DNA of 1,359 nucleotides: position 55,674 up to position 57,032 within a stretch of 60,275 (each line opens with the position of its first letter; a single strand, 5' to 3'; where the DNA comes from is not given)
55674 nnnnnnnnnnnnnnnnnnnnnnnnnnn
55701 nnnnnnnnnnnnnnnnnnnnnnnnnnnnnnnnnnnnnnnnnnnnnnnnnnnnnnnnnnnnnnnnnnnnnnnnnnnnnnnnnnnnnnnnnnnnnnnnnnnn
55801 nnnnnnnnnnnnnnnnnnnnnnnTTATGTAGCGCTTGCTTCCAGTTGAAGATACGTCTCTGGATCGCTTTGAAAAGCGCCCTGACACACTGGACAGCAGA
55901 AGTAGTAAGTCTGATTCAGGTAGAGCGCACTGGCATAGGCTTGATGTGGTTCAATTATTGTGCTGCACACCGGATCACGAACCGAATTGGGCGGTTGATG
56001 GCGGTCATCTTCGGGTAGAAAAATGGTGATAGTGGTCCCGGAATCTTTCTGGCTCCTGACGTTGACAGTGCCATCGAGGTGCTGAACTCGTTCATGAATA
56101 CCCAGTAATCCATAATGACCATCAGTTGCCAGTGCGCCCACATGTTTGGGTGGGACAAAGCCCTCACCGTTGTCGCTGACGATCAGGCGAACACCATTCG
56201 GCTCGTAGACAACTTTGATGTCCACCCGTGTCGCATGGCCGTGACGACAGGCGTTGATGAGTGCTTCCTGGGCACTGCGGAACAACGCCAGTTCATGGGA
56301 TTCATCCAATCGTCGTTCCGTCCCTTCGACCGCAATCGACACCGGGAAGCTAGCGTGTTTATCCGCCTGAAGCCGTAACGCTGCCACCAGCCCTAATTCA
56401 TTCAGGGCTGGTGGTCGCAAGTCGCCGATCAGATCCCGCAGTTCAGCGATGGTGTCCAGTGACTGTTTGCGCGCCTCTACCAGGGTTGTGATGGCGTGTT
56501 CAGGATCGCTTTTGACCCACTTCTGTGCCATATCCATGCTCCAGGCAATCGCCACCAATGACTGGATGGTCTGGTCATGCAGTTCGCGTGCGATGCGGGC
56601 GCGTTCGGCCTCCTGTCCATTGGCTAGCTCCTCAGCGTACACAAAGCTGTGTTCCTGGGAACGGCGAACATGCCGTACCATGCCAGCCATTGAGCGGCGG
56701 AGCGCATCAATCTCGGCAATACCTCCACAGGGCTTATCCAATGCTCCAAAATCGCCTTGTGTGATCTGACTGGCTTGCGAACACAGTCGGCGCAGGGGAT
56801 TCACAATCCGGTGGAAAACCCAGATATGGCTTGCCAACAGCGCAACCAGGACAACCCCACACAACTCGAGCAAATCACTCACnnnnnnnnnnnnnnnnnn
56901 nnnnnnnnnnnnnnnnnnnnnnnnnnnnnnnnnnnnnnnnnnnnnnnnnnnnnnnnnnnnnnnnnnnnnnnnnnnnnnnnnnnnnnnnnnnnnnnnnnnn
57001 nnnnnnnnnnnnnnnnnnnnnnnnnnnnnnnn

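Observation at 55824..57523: Histidine kinase with a C-terminal YHS/TRASH metal-binding domain paired with a NarL-type regulator: candidate direct cytoplasmic metal sensor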

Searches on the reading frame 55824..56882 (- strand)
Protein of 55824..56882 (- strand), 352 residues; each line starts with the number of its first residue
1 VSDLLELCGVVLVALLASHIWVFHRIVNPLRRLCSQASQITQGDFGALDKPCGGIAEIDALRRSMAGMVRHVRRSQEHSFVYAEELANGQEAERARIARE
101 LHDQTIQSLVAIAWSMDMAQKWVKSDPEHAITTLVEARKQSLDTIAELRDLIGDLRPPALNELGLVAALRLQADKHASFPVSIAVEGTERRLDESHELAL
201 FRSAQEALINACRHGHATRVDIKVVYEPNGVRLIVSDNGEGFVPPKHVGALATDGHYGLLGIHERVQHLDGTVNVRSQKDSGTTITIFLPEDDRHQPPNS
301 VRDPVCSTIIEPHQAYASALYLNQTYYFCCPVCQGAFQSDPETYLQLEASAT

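Call 3: search_protein_families(library=pfam, proteins=[window:55824-56882:-], max_evalue=0.01)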
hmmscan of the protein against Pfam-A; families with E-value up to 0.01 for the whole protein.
window:55824-56882:- (352 aa): 6 families
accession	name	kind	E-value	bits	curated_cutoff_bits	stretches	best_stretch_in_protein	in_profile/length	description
PF07730.19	HisKA_3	-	1.8e-18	67.3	24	1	93-160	1-68/68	Histidine kinase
PF02518.31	HATPase_c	-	1.9e-13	51.3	26.4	1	197-292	3-110/111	Histidine kinase-, DNA gyrase B-, and HSP90-like ATPase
PF04945.19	YHS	-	5.6e-08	33.1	30.3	1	301-347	1-46/47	YHS domain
PF13581.12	HATPase_c_2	-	5.4e-06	26.9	27.4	1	200-286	32-124/127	Histidine kinase-like ATPase domain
PF00672.30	HAMP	-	4.4e-05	24.2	25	1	21-73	1-52/53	HAMP domain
PF24273.1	TRASH_HVO_1752_C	-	0.003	18.1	27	1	324-350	23-46/47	HVO_1752, C-terminal TRASH domain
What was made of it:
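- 56007..56294 (-): HATPase_c catalytic domain (residues 197-292); N210, D237/G239/G241 and G258/G261 intact. Pfam 51.3 bits (call 3).
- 55842..55982 (-): C-terminal YHS/TRASH domain (residues 301-347); candidate ligands D303, C306, C329, C333, plus C330. Pfam YHS 33.1 bits, cut-off 30.3 (call 3).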

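Call 4: search_protein_families(library=ncbifam, proteins=[window:55824-56882:-], max_evalue=0.01)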
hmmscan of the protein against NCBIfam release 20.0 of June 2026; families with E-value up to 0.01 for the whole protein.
window:55824-56882:- (352 aa): 23 families
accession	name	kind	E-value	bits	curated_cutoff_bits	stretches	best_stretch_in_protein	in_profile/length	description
NF052443.1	SensHisKinMctS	equivalog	1e-44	152.6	700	1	85-292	242-449/457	two-component system sensor histidine kinase MctS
NF008649.0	PRK11644.1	equivalog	7.1e-31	107.5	408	1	82-291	292-496/499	signal transduction histidine-protein kinase/phosphatase UhpB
NF007896.0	PRK10600.1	equivalog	5.5e-30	104.6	578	1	93-295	390-590/598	nitrate/nitrite two-component system sensor histidine kinase NarX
NF008184.0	PRK10935.1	equivalog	3.8e-29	101.7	553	1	93-293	363-561/565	nitrate/nitrite two-component system sensor histidine kinase NarQ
NF052531.1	Strep_LiaS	equivalog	2.5e-25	89.4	450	1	56-290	98-326/328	envelope stress sensor histidine kinase LiaS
NF047786.1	his_kin_MadS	equivalog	8.8e-25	87.7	500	1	91-290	228-434/434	MadS family sensor histidine kinase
NF047322.1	HK_morpho_MacS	equivalog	8.5e-14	51.5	300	1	65-289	155-366/367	MacS family sensor histidine kinase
NF007004.0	PRK09467.1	equivalog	3.3e-07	29.5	415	0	194-291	329-436/440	two-component system sensor histidine kinase EnvZ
NF040691.1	MtrAB_MtrB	equivalog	2.5e-06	26.8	450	1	4-73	189-258/507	MtrAB system histidine kinase MtrB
NF007007.0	PRK09470.1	equivalog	1.3e-05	24.3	486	0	19-74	185-240/463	envelope stress sensor histidine kinase CpxA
NF008298.1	PRK11086.1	subfamily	3.7e-05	22.4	520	1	209-294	436-528/529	DcuS/MalK family sensor histidine kinase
NF041336.1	CheA_Halo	equivalog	6.7e-05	21.7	950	1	258-290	504-536/666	chemotaxis protein CheA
NF010411.0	PRK13837.1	equivalog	7.1e-05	21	647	1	258-296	642-680/828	two-component system VirA-like sensor kinase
NF033092.0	HK_WalK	equivalog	0.00016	20.4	725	0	13-78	190-252/594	cell wall metabolism sensor histidine kinase WalK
NF038263.1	prot_phos_SiaA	equivalog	0.00036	19.2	700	1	8-77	316-384/658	biofilm regulation protein phosphatase SiaA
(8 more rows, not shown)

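Call 5: find_homologous_proteins(query=window:55824-56882:-, max_evalue=0.00001)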
Query window:55824-56882:- (352 aa): 1576 proteins with E <= 0.00001 among 8000 candidates; the best 120 are listed.
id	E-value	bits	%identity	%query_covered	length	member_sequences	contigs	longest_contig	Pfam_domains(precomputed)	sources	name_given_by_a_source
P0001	2.1e-219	746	94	100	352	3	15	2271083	PF04945.20,PF13581.13,PF07730.20,PF02518.32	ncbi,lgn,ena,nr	ncbi:MAG: hypothetical protein CL610_15605 [Anaerolineaceae bacterium]|nr:hypothetical protein [Anae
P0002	5.0e-159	547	69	99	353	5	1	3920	PF04945.20,PF13581.13,PF07730.20,PF02518.32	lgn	-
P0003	8.7e-159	546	68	99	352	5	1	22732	PF04945.20,PF13581.13,PF07730.20,PF02518.32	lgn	-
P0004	2.4e-154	532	67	99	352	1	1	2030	PF04945.20,PF13581.13,PF07730.20,PF02518.32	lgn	-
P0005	1.3e-146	506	64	99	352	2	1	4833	PF04945.20,PF07730.20,PF02518.32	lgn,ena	-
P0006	7.2e-135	468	60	100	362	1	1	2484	PF00672.31,PF04945.20,PF07730.20,PF02518.32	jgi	jgi:signal transduction histidine kinase/YHS domain-containing protein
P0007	3.4e-133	462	60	98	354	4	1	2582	PF04945.20,PF07730.20,PF02518.32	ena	-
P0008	3.3e-122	426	57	97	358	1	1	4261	PF00672.31,PF04945.20,PF07730.20,PF02518.32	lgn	-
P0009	7.3e-122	425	56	98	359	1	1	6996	PF04945.20,PF07730.20,PF02518.32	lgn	-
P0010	1.0e-121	425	55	100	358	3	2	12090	PF04945.20,PF13581.13,PF07730.20,PF02518.32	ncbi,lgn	ncbi:MAG: histidine kinase [Chloroflexota bacterium]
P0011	1.4e-121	424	55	96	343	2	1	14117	PF04945.20,PF07730.20,PF02518.32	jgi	jgi:signal transduction histidine kinase/YHS domain-containing protein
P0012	3.5e-121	423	54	97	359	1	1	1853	PF04945.20,PF07730.20,PF02518.32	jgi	-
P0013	1.2e-120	421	55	97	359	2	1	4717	PF04945.20,PF07730.20,PF02518.32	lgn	-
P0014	2.4e-120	420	53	98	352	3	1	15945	PF00672.31,PF04945.20,PF07730.20,PF02518.32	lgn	-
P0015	8.6e-120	418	54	98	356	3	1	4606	PF00672.31,PF04945.20,PF07730.20,PF02518.32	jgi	jgi:signal transduction histidine kinase/YHS domain-containing protein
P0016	1.0e-119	418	53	97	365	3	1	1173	PF04945.20,PF07730.20,PF02518.32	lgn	-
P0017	1.1e-119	418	53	98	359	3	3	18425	PF00672.31,PF04945.20,PF07730.20,PF02518.32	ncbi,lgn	ncbi:MAG: histidine kinase [Phototrophicaceae bacterium]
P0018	1.5e-119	417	53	98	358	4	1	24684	PF04945.20,PF07730.20,PF02518.32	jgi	jgi:two-component system sensor histidine kinase UhpB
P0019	1.3e-118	414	54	97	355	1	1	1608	PF00672.31,PF04945.20,PF13581.13,PF07730.20,PF02518.32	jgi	jgi:signal transduction histidine kinase/YHS domain-containing protein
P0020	2.7e-118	413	55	97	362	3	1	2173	PF04945.20,PF13581.13,PF07730.20,PF02518.32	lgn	-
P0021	3.8e-118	413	54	97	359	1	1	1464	PF00672.31,PF04945.20,PF07730.20,PF02518.32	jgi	jgi:signal transduction histidine kinase/YHS domain-containing protein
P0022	5.0e-118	412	56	93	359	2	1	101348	PF00672.31,PF04945.20,PF07730.20,PF02518.32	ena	-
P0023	5.9e-118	412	56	93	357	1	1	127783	PF00672.31,PF04945.20,PF07730.20,PF02518.32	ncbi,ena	-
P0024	7.4e-118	412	52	99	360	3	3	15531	PF04945.20,PF07730.20,PF02518.32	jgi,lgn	jgi:signal transduction histidine kinase/YHS domain-containing protein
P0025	1.1e-117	411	56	93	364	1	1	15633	PF00672.31,PF04945.20,PF07730.20,PF02518.32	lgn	-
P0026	1.1e-117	411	54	98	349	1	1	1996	PF00672.31,PF04945.20,PF07730.20,PF02518.32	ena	-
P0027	1.5e-117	411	55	93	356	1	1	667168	PF00672.31,PF04945.20,PF07730.20,PF02518.32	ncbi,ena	-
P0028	1.6e-117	411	54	98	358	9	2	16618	PF04945.20,PF07730.20,PF02518.32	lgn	-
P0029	2.4e-117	410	54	98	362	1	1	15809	PF04945.20,PF07730.20,PF02518.32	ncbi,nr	ncbi:MAG: YHS domain-containing protein [Anaerolineae bacterium]|nr:YHS domain-containing protein [A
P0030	2.9e-117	410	55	91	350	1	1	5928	PF00672.31,PF04945.20,PF07730.20,PF02518.32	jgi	jgi:signal transduction histidine kinase/YHS domain-containing protein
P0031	3.2e-117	410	53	98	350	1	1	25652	PF04945.20,PF07730.20,PF02518.32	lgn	-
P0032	3.9e-117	409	55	98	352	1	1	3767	PF04945.20,PF07730.20,PF02518.32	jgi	jgi:signal transduction histidine kinase/YHS domain-containing protein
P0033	8.2e-117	408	55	96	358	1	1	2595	PF00672.31,PF04945.20,PF07730.20,PF02518.32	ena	-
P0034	1.3e-116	408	54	98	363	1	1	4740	PF00672.31,PF04945.20,PF07730.20,PF02518.32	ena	-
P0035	1.7e-116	407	53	99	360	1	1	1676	PF04945.20,PF13581.13,PF07730.20,PF02518.32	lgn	-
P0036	1.9e-116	407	54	98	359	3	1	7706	PF04945.20,PF07730.20,PF02518.32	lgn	-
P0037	2.0e-116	407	55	98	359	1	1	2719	PF04945.20,PF07730.20,PF02518.32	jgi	-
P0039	2.4e-116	407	53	97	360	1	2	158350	PF00672.31,PF04945.20,PF07730.20,PF02518.32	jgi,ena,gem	jgi:signal transduction histidine kinase/YHS domain-containing protein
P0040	2.5e-116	407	53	97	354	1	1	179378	PF04945.20,PF13581.13,PF07730.20,PF02518.32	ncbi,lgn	ncbi:MAG: hypothetical protein OHK0046_34150 [Anaerolineae bacterium]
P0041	2.7e-116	407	53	97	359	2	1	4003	PF00672.31,PF04945.20,PF07730.20,PF02518.32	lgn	-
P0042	2.7e-116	407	52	98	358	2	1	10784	PF04945.20,PF07730.20,PF02518.32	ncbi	-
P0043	2.9e-116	407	53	98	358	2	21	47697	PF04945.20,PF07730.20,PF02518.32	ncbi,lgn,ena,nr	ncbi:MAG: hypothetical protein CL610_16465 [Anaerolineaceae bacterium]|nr:hypothetical protein [Anae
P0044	4.9e-116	406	53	96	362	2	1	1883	PF00672.31,PF04945.20,PF07730.20,PF02518.32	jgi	jgi:signal transduction histidine kinase/YHS domain-containing protein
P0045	7.5e-116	405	54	97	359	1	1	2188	PF04945.20,PF07730.20,PF02518.32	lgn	-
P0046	7.7e-116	405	52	100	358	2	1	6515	PF04945.20,PF07730.20,PF02518.32,PF24273.2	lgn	-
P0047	8.7e-116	405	54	97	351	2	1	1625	PF00672.31,PF04945.20,PF13581.13,PF07730.20,PF02518.32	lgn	-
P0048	1.0e-115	405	53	98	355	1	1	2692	PF04945.20,PF07730.20,PF02518.32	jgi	jgi:two-component system sensor histidine kinase UhpB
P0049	1.3e-115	404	53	98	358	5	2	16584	PF04945.20,PF07730.20,PF02518.32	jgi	jgi:signal transduction histidine kinase/YHS domain-containing protein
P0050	1.8e-115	404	51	98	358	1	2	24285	PF04945.20,PF07730.20,PF02518.32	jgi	jgi:signal transduction histidine kinase/YHS domain-containing protein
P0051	2.1e-115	404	56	96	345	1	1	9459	PF00672.31,PF04945.20,PF07730.20,PF02518.32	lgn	-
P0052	2.6e-115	403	53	97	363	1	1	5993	PF04945.20,PF07730.20,PF02518.32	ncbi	ncbi:MAG: histidine kinase [Chloroflexota bacterium]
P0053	3.4e-115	403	53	98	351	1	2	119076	PF00672.31,PF04945.20,PF07730.20,PF02518.32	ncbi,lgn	ncbi:MAG: histidine kinase [Aggregatilineales bacterium]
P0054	4.2e-115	403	56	98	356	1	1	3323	PF00672.31,PF04945.20,PF13581.13,PF07730.20,PF02518.32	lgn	-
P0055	6.7e-115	402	52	98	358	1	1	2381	PF04945.20,PF07730.20,PF02518.32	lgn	-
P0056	1.3e-114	401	52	98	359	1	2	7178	PF00672.31,PF04945.20,PF07730.20,PF02518.32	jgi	jgi:signal transduction histidine kinase/YHS domain-containing protein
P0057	1.5e-114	401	55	94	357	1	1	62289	PF00672.31,PF04945.20,PF07730.20,PF02518.32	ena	-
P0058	1.8e-114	401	53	98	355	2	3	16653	PF04945.20,PF07730.20,PF02518.32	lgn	-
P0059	1.9e-114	401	54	98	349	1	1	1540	PF00672.31,PF04945.20,PF07730.20,PF02518.32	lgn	-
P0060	2.5e-114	400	54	93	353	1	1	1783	PF00672.31,PF04945.20,PF07730.20,PF02518.32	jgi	jgi:signal transduction histidine kinase/YHS domain-containing protein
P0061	2.5e-114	400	52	97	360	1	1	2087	PF00672.31,PF04945.20,PF07730.20,PF02518.32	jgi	jgi:signal transduction histidine kinase/YHS domain-containing protein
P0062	3.3e-114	400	54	98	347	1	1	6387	PF04945.20,PF07730.20,PF02518.32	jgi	jgi:signal transduction histidine kinase/YHS domain-containing protein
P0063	3.3e-114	400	53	97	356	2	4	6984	PF04945.20,PF07730.20,PF02518.32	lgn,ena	-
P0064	5.5e-114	399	53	98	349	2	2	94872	PF04945.20,PF07730.20,PF02518.32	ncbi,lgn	-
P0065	6.9e-114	399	51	98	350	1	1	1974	PF04945.20,PF07730.20,PF02518.32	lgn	-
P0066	7.3e-114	399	52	98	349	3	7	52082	PF04945.20,PF13581.13,PF07730.20,PF02518.32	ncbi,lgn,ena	-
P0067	8.3e-114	399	53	98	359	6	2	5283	PF04945.20,PF07730.20,PF02518.32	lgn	-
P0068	8.4e-114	399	53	98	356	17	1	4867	PF04945.20,PF13581.13,PF07730.20,PF02518.32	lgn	-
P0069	1.4e-113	398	53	98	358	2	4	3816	PF04945.20,PF07730.20,PF02518.32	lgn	-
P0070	1.9e-113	397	53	98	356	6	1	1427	PF00672.31,PF04945.20,PF07730.20,PF02518.32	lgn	-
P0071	2.0e-113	397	54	96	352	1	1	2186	PF04945.20,PF07730.20,PF02518.32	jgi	jgi:signal transduction histidine kinase/YHS domain-containing protein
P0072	2.1e-113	397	55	95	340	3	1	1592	PF04945.20,PF13581.13,PF07730.20,PF02518.32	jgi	jgi:signal transduction histidine kinase/YHS domain-containing protein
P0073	2.2e-113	397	54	97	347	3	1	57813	PF00672.31,PF04945.20,PF07730.20,PF02518.32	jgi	jgi:signal transduction histidine kinase/YHS domain-containing protein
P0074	2.2e-113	397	54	93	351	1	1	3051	PF00672.31,PF04945.20,PF13581.13,PF07730.20,PF02518.32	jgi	-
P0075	2.7e-113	397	52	98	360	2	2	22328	PF04945.20,PF07730.20,PF02518.32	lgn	-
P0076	2.9e-113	397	54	96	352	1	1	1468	PF00672.31,PF04945.20,PF07730.20,PF02518.32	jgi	jgi:signal transduction histidine kinase/YHS domain-containing protein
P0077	2.9e-113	397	51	98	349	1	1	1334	PF04945.20,PF07730.20,PF02518.32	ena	-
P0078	3.9e-113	396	54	94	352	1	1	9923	PF00672.31,PF04945.20,PF13581.13,PF07730.20,PF02518.32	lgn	-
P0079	4.0e-113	396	54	97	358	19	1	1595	PF04945.20,PF07730.20,PF02518.32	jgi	jgi:signal transduction histidine kinase/YHS domain-containing protein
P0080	7.0e-113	395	53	98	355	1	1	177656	PF00672.31,PF04945.20,PF07730.20,PF02518.32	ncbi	-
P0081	7.8e-113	395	54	95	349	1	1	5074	PF00672.31,PF04945.20,PF07730.20,PF02518.32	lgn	-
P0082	1.2e-112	395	52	98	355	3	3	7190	PF00672.31,PF04945.20,PF07730.20,PF02518.32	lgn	-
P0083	1.4e-112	395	51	100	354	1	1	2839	PF04945.20,PF07730.20,PF02518.32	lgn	-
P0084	1.5e-112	394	51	98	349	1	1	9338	PF04945.20,PF07730.20,PF02518.32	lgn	-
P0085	1.6e-112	394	52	98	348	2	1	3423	PF00672.31,PF04945.20,PF13581.13,PF07730.20,PF02518.32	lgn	-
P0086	1.7e-112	394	52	100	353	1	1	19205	PF04945.20,PF07730.20,PF02518.32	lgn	-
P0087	2.1e-112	394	54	94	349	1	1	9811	PF04945.20,PF07730.20,PF02518.32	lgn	-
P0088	2.3e-112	394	51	98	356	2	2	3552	PF04945.20,PF07730.20,PF02518.32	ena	-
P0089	2.5e-112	394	53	98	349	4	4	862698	PF00672.31,PF04945.20,PF07730.20,PF02518.32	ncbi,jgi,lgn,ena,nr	ncbi:MAG: histidine kinase [Chloroflexi bacterium]|nr:histidine kinase [Chloroflexota bacterium]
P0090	3.3e-112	393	49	99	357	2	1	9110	PF04945.20,PF07730.20,PF02518.32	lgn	-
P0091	4.1e-112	393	50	99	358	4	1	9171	PF04945.20,PF13581.13,PF07730.20,PF02518.32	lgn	-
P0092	4.4e-112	393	52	98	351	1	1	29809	PF04945.20,PF07730.20,PF02518.32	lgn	-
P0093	4.7e-112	393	53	98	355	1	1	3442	PF00672.31,PF04945.20,PF07730.20,PF02518.32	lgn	-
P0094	5.0e-112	393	51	98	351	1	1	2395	PF04945.20,PF07730.20,PF02518.32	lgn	-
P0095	9.3e-112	392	53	98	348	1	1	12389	PF04945.20,PF07730.20,PF02518.32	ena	-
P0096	1.1e-111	392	52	98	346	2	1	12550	PF04945.20,PF07730.20,PF02518.32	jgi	-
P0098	1.1e-111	392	52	97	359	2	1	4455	PF04945.20,PF13581.13,PF07730.20,PF02518.32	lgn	-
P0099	1.2e-111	391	51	98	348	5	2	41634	PF04945.20,PF07730.20,PF02518.32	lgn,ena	-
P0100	1.2e-111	391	51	98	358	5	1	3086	PF04945.20,PF07730.20,PF02518.32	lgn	-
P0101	1.2e-111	391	52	98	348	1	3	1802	PF04945.20,PF07730.20,PF02518.32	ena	-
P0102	1.3e-111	391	52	98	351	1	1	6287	PF00672.31,PF04945.20,PF07730.20,PF02518.32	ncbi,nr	ncbi:MAG: YHS domain-containing protein [Chitinophagaceae bacterium]|nr:YHS domain-containing protei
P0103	1.8e-111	391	54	95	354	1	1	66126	PF00672.31,PF04945.20,PF13581.13,PF07730.20,PF02518.32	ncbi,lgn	-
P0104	2.0e-111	391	51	97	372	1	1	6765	PF04945.20,PF07730.20,PF02518.32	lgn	-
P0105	2.6e-111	390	51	97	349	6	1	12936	PF04945.20,PF07730.20,PF02518.32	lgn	-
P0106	2.6e-111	390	53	97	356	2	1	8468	PF04945.20,PF07730.20,PF02518.32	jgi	jgi:signal transduction histidine kinase/YHS domain-containing protein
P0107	2.6e-111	390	53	98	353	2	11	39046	PF04945.20,PF07730.20,PF02518.32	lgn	-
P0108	2.6e-111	390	53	93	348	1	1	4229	PF00672.31,PF04945.20,PF13581.13,PF07730.20,PF02518.32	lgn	-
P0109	2.8e-111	390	52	99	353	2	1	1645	PF04945.20,PF07730.20,PF02518.32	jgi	jgi:signal transduction histidine kinase/YHS domain-containing protein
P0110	2.8e-111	390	53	98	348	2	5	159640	PF00672.31,PF04945.20,PF07730.20,PF02518.32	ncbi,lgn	-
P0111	4.3e-111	390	51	98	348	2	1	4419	PF04945.20,PF07730.20,PF02518.32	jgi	-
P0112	5.3e-111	389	53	98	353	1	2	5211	PF00672.31,PF04945.20,PF07730.20,PF02518.32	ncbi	-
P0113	5.5e-111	389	51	99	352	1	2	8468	PF04945.20,PF13581.13,PF07730.20,PF02518.32,PF24273.2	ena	-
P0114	6.4e-111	389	53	98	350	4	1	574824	PF00672.31,PF04945.20,PF07730.20,PF02518.32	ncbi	-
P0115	7.8e-111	389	52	98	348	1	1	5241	PF04945.20,PF07730.20,PF02518.32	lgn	-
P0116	7.9e-111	389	56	91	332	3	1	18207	PF00672.31,PF04945.20,PF07730.20,PF02518.32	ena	-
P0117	9.7e-111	388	53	98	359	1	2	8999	PF04945.20,PF07730.20,PF02518.32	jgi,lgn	jgi:signal transduction histidine kinase/YHS domain-containing protein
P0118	1.0e-110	388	51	97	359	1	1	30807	PF04945.20,PF07730.20,PF02518.32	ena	-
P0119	1.1e-110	388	52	97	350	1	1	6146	PF04945.20,PF07730.20,PF02518.32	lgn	-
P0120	1.2e-110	388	52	98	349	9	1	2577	PF00672.31,PF04945.20,PF07730.20,PF02518.32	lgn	-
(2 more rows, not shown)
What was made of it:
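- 55824..56882 (-): Sensor histidine kinase, 352 aa: TM helix, HAMP-like linker, HisKA_3, HATPase_c, YHS. All 120 listed homologue clusters have the same length, and 118 have a precomputed YHS hit (call 5).
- On YHS/TRASH metal-binding domain (PF04945): PF04945 is precomputed on 118 of 120 homologues (call 5).
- Checked: All 120 best homologue clusters (48-94% identity) are 332-372 aa, and 118 of them carry a precomputed PF04945 hit (call 5).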

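Call 10: find_encoding_contigs(protein=window:55824-56882:-, flank=10000, max_places=4)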
Protein window:55824-56882:- (352 aa): 1 contig read that carries it; 1 place shown.
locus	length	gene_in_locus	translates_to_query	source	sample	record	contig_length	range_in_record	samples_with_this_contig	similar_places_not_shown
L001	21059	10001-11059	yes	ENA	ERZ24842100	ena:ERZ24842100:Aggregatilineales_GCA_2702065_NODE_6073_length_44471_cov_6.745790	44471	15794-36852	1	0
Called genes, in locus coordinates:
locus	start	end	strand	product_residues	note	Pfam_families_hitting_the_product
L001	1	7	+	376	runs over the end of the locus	PF03435:Sacchrp_dh_NADP (weak)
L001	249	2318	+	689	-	PF00122:E1-E2_ATPase, PF00702:Hydrolase, PF12710:HAD, PF08282:Hydrolase_3 (faint)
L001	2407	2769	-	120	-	PF22888:FIMAH (weak)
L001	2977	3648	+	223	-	PF01209:Ubie_methyltran, PF13489:Methyltransf_23, PF02353:CMAS (weak), PF01135:PCMT, PF13847:Methyltransf_31, PF08241:Methyltransf_11, PF08242:Methyltransf_12, PF13649:Methyltransf_25, +1 more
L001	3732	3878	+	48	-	-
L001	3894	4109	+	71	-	-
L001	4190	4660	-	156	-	PF13798:PCYCGC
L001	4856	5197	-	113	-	-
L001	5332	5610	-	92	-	PF02583:Trns_repr_metal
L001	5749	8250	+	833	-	PF00403:HMA, PF00122:E1-E2_ATPase, PF00702:Hydrolase, PF08282:Hydrolase_3 (weak)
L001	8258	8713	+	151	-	PF13442:Cytochrome_CBB3, PF00034:Cytochrom_C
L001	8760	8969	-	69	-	PF00403:HMA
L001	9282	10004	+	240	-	PF00072:Response_reg, PF00196:GerE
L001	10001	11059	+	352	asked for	PF07730:HisKA_3, PF13581:HATPase_c_2 (weak), PF02518:HATPase_c, PF04945:YHS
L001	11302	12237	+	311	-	PF15902:Sortilin-Vps10 (faint)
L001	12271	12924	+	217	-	PF00578:AhpC-TSA, PF08534:Redoxin, PF13098:Thioredoxin_2 (weak), PF00085:Thioredoxin, PF13905:Thioredoxin_8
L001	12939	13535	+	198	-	PF11303:DUF3105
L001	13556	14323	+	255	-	PF02683:DsbD_TM (weak)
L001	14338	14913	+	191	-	PF00578:AhpC-TSA, PF08534:Redoxin, PF00085:Thioredoxin, PF13098:Thioredoxin_2 (weak), PF13905:Thioredoxin_8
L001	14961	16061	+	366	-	PF03734:YkuD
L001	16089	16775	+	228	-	PF00072:Response_reg, PF00486:Trans_reg_C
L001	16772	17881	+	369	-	PF00672:HAMP, PF00512:HisKA, PF02518:HATPase_c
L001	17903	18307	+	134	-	PF03625:DUF302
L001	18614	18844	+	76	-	-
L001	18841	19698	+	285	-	-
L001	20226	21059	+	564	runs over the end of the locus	PF12229:PG_binding_4, PF01476:LysM (faint), PF03734:YkuD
